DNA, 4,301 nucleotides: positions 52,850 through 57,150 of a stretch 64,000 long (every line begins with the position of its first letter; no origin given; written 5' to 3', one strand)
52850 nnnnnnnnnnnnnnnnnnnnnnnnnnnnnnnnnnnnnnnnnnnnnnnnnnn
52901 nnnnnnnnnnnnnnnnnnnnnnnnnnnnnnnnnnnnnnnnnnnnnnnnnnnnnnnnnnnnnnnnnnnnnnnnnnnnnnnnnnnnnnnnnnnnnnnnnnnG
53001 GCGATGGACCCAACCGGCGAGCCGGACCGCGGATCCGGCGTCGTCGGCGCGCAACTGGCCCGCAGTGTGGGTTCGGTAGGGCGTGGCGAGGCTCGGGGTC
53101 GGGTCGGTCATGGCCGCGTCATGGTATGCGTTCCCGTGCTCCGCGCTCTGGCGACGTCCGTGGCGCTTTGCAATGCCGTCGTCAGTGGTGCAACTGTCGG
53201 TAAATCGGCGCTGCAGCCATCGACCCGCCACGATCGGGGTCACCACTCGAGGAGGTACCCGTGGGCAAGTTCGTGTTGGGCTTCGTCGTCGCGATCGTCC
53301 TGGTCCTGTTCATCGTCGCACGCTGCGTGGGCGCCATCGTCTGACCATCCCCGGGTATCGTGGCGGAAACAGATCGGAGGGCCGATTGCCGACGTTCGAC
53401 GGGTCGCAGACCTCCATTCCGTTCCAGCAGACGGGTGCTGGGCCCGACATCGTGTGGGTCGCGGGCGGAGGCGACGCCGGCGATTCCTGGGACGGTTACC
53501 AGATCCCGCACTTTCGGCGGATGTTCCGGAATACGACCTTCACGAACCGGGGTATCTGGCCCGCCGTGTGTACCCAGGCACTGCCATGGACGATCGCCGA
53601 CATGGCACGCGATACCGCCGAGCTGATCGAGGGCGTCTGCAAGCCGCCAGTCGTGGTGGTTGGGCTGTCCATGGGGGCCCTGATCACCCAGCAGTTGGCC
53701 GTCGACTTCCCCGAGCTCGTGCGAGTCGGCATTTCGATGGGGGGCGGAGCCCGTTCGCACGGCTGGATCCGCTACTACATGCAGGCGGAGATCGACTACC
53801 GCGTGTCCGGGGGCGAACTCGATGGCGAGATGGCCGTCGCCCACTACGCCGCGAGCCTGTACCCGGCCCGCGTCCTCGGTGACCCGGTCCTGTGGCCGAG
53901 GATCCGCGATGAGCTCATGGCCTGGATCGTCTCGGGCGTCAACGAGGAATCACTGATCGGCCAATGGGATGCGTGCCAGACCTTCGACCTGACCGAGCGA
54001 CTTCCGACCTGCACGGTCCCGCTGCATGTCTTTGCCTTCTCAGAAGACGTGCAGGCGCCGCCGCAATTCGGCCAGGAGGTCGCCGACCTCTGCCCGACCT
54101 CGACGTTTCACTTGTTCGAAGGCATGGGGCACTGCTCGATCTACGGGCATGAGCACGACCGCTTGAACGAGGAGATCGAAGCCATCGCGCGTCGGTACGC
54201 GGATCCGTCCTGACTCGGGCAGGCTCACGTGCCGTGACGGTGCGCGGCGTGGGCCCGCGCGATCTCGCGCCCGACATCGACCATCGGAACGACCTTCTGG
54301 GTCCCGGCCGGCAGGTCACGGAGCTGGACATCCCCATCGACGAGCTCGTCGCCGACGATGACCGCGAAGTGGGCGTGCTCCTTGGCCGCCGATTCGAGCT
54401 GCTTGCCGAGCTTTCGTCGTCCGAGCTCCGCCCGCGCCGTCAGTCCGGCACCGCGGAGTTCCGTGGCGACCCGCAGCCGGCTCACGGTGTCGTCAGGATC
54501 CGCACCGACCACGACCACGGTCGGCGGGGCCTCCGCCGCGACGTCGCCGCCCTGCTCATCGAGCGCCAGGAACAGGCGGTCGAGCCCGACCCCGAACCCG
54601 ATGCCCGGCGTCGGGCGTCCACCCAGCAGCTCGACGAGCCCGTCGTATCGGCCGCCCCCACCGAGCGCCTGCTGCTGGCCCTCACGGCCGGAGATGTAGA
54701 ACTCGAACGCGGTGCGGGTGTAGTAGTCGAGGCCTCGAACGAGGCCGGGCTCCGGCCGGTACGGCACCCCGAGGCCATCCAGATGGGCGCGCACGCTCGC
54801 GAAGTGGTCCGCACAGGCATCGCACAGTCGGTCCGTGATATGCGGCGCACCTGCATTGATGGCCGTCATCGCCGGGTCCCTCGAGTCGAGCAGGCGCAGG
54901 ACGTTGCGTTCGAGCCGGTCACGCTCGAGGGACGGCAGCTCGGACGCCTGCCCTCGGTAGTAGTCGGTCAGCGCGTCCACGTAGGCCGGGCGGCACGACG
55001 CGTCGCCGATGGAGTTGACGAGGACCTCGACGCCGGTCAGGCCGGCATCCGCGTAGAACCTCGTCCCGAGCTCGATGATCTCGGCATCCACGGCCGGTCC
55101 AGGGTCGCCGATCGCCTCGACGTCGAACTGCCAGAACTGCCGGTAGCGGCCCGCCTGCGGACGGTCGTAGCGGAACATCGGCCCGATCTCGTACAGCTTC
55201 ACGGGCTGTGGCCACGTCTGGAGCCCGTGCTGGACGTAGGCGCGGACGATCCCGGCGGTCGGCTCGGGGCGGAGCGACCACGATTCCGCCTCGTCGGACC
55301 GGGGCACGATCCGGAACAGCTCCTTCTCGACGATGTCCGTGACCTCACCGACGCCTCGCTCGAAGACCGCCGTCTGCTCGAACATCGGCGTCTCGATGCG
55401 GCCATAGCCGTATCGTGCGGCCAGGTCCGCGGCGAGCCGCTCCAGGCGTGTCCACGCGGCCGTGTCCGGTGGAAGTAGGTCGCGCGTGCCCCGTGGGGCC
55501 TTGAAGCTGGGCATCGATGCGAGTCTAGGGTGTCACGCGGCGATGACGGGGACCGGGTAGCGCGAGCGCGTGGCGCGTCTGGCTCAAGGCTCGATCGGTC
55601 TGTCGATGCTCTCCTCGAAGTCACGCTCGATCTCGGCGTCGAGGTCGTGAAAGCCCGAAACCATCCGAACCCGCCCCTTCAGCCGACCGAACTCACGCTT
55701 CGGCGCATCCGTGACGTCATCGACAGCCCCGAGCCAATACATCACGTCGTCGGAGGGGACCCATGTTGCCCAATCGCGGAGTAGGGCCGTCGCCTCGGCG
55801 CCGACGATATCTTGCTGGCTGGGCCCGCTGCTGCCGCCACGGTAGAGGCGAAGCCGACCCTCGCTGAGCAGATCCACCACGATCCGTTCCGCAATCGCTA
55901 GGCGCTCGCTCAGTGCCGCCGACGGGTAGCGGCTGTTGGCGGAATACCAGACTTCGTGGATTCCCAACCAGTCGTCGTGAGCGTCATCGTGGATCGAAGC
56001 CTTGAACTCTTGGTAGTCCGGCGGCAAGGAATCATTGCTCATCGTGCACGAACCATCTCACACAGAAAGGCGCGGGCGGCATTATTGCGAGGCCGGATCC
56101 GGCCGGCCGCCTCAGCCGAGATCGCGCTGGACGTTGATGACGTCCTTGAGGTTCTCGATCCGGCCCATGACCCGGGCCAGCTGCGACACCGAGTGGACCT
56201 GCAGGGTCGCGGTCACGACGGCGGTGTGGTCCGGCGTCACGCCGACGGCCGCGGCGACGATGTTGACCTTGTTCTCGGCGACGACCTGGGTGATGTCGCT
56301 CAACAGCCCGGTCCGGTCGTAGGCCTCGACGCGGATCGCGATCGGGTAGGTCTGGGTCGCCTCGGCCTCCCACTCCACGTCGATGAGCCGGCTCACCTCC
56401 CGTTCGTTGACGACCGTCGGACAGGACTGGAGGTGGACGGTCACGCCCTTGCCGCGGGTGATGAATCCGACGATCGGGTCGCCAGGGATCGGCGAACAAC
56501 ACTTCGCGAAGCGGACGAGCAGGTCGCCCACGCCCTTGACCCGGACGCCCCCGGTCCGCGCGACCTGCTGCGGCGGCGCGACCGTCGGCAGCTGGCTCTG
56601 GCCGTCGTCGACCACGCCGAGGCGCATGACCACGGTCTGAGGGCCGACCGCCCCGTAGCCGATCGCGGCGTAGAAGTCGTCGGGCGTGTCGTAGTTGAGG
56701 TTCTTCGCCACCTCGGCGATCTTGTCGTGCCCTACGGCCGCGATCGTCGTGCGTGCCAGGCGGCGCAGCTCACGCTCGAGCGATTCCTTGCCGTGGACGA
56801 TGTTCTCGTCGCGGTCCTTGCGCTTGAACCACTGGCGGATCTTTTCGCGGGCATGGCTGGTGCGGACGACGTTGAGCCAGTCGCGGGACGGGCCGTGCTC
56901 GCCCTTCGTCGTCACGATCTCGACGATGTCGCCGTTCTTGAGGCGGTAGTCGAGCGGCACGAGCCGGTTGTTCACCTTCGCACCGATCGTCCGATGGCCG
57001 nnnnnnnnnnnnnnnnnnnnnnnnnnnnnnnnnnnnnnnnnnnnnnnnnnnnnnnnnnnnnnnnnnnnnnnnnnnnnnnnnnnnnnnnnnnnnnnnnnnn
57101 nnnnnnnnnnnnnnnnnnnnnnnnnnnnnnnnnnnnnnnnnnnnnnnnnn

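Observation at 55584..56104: Compositionally foreign orphan gene wedged between hisS and relA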

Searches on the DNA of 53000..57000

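Call 75: search_rna_families(source=window, start=53000, end=57000, threshold=evalue, max_evalue=1)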
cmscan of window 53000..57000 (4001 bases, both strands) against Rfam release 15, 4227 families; matches with E-value up to 1: 0.
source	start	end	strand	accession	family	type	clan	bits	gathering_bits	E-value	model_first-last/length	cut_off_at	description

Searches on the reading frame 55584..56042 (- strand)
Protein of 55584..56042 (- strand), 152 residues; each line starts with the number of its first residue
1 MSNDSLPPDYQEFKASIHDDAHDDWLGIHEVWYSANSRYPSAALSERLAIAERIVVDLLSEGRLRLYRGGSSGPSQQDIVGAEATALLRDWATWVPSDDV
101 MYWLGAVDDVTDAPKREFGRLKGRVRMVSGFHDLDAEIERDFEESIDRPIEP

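Call 8: search_protein_families(library=pfam, proteins=[window:55584-56042:-], max_evalue=1)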
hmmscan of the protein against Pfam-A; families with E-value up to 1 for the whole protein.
window:55584-56042:- (152 aa): 0 families

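Call 9: search_protein_families(library=ncbifam, proteins=[window:55584-56042:-], max_evalue=1)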
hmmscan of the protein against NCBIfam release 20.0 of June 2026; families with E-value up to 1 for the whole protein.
window:55584-56042:- (152 aa): 0 families

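Call 10: search_protein_families(library=padloc, proteins=[window:55584-56042:-], max_evalue=1)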
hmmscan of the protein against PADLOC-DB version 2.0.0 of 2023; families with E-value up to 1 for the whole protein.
window:55584-56042:- (152 aa): 0 families

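Call 11: find_homologous_proteins(query=window:55584-56042:-, max_evalue=0.01)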
Query window:55584-56042:- (152 aa): 8 proteins with E <= 0.01 among 97 candidates.
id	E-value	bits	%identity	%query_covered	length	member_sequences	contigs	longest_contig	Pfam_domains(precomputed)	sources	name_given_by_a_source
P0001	7.8e-97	339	100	100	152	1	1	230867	-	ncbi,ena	-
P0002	9.7e-23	98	56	64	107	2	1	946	-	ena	-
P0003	1.2e-22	98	50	66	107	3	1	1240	-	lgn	-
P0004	1.8e-22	98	54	62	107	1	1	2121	-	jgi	jgi:hypothetical protein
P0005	1.2e-20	92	55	61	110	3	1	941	-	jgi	jgi:hypothetical protein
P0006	3.1e-20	90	52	60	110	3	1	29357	-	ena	-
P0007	4.4e-18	83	46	71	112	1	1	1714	-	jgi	jgi:hypothetical protein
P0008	1.7e-7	49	76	24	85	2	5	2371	PF02604.27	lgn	-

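Call 13: find_encoding_contigs(protein=P0001, flank=10000, max_places=4)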
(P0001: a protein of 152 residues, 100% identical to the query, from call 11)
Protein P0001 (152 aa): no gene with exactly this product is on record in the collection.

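Call 14: find_encoding_contigs(protein=P0006, flank=8000, max_places=4)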
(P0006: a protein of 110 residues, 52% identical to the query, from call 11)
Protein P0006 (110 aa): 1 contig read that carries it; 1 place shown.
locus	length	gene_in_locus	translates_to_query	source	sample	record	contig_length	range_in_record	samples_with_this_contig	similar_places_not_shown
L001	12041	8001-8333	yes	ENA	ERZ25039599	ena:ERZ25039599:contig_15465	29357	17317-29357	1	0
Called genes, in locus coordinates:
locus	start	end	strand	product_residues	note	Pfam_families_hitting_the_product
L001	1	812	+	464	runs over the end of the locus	PF06738:ThrE, PF12821:ThrE_2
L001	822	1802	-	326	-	PF00248:Aldo_ket_red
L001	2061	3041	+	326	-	PF00589:Phage_integrase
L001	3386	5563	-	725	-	PF08706:D5_N, PF19263:DUF5906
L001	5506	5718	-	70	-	-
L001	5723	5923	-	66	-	PF12728:HTH_17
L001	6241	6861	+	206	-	-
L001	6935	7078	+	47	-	-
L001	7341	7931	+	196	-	-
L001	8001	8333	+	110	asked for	-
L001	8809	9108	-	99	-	-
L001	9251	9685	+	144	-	PF13560:HTH_31 (weak)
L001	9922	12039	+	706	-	?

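Call 15: find_encoding_contigs(protein=P0008, flank=5000, max_places=6)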
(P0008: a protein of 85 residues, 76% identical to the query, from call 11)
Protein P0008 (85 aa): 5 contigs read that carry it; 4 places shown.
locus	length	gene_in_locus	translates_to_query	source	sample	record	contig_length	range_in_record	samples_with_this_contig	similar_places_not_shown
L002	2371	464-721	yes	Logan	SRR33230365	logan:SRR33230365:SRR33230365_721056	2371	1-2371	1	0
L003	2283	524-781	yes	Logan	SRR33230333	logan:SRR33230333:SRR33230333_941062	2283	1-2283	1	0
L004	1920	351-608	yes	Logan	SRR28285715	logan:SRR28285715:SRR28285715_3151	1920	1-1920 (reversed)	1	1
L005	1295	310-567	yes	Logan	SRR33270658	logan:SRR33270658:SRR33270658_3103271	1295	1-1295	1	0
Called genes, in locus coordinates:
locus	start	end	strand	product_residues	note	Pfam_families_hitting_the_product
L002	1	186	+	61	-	?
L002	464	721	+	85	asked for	PF02604:PhdYeFM_antitox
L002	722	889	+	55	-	-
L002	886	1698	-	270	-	PF13845:Septum_form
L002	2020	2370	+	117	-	?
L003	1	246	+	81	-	?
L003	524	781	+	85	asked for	PF02604:PhdYeFM_antitox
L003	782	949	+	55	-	-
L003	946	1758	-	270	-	PF13845:Septum_form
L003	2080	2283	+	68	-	?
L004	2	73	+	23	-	?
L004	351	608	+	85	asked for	PF02604:PhdYeFM_antitox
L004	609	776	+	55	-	-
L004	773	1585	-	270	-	PF13845:Septum_form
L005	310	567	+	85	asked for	PF02604:PhdYeFM_antitox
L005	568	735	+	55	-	-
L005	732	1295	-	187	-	?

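Call 29: search_protein_families(library=pfam, proteins=[P0008, P0006, P0007], max_evalue=0.1)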
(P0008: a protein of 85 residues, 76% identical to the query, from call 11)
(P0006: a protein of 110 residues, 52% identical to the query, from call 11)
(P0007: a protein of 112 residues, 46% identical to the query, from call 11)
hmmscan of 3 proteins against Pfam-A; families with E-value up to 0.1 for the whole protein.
P0008 (85 aa): 1 family
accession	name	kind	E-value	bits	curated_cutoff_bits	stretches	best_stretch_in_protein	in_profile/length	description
PF02604.26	PhdYeFM_antitox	-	2.8e-09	37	29.8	1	4-43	2-42/74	Antitoxin Phd_YefM, type II toxin-antitoxin system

P0006 (110 aa): 0 families

P0007 (112 aa): 0 families

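Call 30: search_protein_families(library=phrogs, proteins=[window:55584-56042:-, P0006, P0007, P0002], max_evalue=1)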
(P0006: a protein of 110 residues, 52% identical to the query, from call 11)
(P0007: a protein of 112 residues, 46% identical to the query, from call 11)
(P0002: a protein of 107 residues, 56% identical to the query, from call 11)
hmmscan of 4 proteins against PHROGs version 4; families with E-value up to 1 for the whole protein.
window:55584-56042:- (152 aa): 1 family
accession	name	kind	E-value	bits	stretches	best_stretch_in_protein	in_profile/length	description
phrog_547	-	other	0.094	12.8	1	84-138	59-115/245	phosphoesterase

P0006 (110 aa): 1 family
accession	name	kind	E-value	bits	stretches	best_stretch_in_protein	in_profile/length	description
phrog_19475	-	unknown function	0.22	12.4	1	70-94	15-39/53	-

P0007 (112 aa): 0 families

P0002 (107 aa): 1 family
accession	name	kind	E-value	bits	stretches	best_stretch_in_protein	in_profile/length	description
phrog_19475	-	unknown function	0.14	13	1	67-91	15-39/53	-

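Call 56: search_protein_families(library=pfam, proteins=[L001:7341-7931:+, L001:6241-6861:+], max_evalue=1)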
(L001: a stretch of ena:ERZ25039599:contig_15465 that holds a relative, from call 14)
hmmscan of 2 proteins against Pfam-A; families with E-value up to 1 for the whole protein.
L001:7341-7931:+ (196 aa): 1 family
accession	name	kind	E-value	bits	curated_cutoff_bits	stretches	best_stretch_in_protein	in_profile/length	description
PF13302.13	Acetyltransf_3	-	4.1e-05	24.7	25.4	1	16-175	1-137/138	Acetyltransferase (GNAT) domain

L001:6241-6861:+ (206 aa): 1 family
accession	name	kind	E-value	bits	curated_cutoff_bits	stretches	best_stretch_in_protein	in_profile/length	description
PF18807.6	TTc_toxin_rep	-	0.18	12.2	29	1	42-73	9-36/45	Tripartite Tc toxins repeat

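Call 77: predict_structure(alignment_id=A1)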
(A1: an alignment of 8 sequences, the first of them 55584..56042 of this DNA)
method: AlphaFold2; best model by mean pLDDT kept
length: 152 residues; sequences in the alignment: 8
mean_pLDDT: 67.1   pTM: 0.60
mean pLDDT of the five models: 67.1, 67.1, 66.5, 63.9, 59.1
residues with pLDDT >= 90: 22; 70-90: 51; 50-70: 41; < 50: 38
segments of 3 or more residues with pLDDT < 50: 109-145
pLDDT, mean of each block of 10 residues (from residue 1): 82 90 68 90 90 87 80 69 74 60 59 40 30 43 48 55
secondary structure, 60 per line:
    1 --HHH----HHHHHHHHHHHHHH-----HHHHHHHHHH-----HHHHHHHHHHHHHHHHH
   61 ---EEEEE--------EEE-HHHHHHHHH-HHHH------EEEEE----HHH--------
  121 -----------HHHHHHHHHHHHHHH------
elements in order: H10-23 H29-38 H44-60 E64-68 E77-79 H81-89 H91-94 E101-105 H132-146
